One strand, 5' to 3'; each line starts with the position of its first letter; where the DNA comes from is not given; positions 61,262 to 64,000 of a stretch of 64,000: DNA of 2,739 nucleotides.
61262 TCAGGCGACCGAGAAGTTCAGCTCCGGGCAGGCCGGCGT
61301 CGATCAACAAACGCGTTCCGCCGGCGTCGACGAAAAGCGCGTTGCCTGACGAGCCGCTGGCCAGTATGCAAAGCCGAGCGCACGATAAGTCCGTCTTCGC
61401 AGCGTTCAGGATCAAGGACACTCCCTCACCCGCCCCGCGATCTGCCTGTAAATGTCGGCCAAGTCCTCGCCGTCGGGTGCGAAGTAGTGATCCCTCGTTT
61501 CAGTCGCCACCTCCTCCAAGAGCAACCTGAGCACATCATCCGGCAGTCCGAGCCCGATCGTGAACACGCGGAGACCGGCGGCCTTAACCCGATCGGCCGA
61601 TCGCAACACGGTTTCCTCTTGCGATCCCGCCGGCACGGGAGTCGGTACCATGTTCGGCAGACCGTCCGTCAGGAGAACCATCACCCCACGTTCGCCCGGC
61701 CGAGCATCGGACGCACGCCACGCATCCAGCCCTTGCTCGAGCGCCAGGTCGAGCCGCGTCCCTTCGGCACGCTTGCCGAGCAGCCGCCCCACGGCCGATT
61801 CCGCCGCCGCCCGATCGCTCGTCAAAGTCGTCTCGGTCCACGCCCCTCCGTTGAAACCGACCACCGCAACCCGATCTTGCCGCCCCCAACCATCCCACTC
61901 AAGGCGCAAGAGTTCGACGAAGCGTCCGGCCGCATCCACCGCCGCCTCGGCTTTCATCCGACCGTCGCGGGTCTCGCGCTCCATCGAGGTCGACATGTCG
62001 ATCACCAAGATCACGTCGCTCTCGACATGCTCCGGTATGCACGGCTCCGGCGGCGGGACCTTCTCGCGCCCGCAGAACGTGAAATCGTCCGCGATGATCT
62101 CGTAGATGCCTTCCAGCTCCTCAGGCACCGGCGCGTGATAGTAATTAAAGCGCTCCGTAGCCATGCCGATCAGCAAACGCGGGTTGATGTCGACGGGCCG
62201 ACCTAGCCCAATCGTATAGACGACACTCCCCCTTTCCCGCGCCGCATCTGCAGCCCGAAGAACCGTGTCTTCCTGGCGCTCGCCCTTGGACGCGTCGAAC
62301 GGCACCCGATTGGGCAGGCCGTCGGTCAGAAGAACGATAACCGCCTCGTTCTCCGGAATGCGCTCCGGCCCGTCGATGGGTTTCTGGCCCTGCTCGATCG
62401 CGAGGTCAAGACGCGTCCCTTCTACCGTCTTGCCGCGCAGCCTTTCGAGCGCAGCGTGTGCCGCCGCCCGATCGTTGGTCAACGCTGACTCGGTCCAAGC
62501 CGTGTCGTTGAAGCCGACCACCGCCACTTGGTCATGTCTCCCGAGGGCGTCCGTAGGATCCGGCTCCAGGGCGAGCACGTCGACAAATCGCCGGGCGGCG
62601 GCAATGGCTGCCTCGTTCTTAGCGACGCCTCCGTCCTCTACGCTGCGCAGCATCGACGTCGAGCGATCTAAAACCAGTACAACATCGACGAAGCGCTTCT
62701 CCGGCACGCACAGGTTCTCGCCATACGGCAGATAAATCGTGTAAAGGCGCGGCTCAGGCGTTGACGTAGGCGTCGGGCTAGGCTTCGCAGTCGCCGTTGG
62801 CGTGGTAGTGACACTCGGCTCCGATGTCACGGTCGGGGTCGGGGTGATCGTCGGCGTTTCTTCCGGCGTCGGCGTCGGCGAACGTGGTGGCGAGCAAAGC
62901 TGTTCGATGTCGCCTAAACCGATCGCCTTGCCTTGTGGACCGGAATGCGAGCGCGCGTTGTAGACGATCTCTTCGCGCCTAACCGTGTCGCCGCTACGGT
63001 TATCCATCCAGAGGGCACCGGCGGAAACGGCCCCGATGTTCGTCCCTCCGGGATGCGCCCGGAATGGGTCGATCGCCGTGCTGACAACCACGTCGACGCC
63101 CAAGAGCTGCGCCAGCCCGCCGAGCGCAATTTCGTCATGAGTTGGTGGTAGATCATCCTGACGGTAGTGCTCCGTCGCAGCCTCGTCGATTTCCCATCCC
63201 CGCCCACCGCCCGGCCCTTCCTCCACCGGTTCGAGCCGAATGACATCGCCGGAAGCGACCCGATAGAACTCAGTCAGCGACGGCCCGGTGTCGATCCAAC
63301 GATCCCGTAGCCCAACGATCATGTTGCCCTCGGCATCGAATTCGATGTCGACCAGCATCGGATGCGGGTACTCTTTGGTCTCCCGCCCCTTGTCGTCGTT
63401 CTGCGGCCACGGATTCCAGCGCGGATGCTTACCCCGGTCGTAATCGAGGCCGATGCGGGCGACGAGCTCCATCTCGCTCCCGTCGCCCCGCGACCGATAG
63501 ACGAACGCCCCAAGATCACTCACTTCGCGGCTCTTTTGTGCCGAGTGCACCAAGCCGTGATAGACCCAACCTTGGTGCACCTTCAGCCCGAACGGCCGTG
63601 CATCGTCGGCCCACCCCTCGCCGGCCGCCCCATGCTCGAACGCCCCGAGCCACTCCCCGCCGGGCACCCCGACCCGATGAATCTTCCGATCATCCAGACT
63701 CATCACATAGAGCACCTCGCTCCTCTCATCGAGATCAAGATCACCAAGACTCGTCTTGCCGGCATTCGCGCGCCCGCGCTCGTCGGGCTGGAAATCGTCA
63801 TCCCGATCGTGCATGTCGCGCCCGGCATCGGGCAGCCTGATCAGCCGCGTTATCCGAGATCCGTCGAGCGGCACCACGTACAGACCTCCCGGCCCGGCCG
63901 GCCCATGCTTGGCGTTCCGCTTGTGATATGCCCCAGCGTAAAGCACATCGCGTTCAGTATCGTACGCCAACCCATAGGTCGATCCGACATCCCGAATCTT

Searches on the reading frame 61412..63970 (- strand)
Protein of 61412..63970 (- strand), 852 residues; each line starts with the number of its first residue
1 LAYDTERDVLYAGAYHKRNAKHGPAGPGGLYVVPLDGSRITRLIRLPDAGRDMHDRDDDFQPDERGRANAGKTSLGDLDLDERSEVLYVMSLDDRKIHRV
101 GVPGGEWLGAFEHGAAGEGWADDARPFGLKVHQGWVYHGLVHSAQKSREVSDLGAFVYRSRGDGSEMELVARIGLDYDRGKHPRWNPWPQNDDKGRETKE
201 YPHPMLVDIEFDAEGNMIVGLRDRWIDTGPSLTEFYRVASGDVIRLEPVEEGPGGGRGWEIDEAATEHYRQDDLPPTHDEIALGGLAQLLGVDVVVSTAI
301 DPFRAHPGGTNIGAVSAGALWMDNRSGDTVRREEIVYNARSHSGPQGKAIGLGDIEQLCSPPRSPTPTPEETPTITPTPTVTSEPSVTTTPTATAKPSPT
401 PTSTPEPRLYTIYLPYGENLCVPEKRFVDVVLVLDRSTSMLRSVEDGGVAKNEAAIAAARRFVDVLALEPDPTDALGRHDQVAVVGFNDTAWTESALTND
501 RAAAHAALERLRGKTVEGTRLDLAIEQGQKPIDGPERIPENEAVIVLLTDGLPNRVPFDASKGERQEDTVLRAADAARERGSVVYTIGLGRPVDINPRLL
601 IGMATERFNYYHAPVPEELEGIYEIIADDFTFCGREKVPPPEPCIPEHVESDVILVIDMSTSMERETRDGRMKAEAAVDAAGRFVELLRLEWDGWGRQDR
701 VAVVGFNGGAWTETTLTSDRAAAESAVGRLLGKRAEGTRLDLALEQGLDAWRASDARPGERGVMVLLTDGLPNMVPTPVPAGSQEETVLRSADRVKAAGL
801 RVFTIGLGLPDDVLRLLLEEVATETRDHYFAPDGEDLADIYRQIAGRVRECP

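Call 64: search_protein_families(library=pfam, proteins=[window:61412-63970:-], max_evalue=0.00001)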
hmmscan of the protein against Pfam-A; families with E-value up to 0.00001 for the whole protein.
window:61412-63970:- (852 aa): 2 families
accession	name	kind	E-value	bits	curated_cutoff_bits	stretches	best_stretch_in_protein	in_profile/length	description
PF00092.34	VWA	-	1.3e-30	107.3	23.8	2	652-842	1-173/174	von Willebrand factor type A domain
PF13519.12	VWA_2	-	2.3e-28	99.4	27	2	653-770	1-106/107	von Willebrand factor type A domain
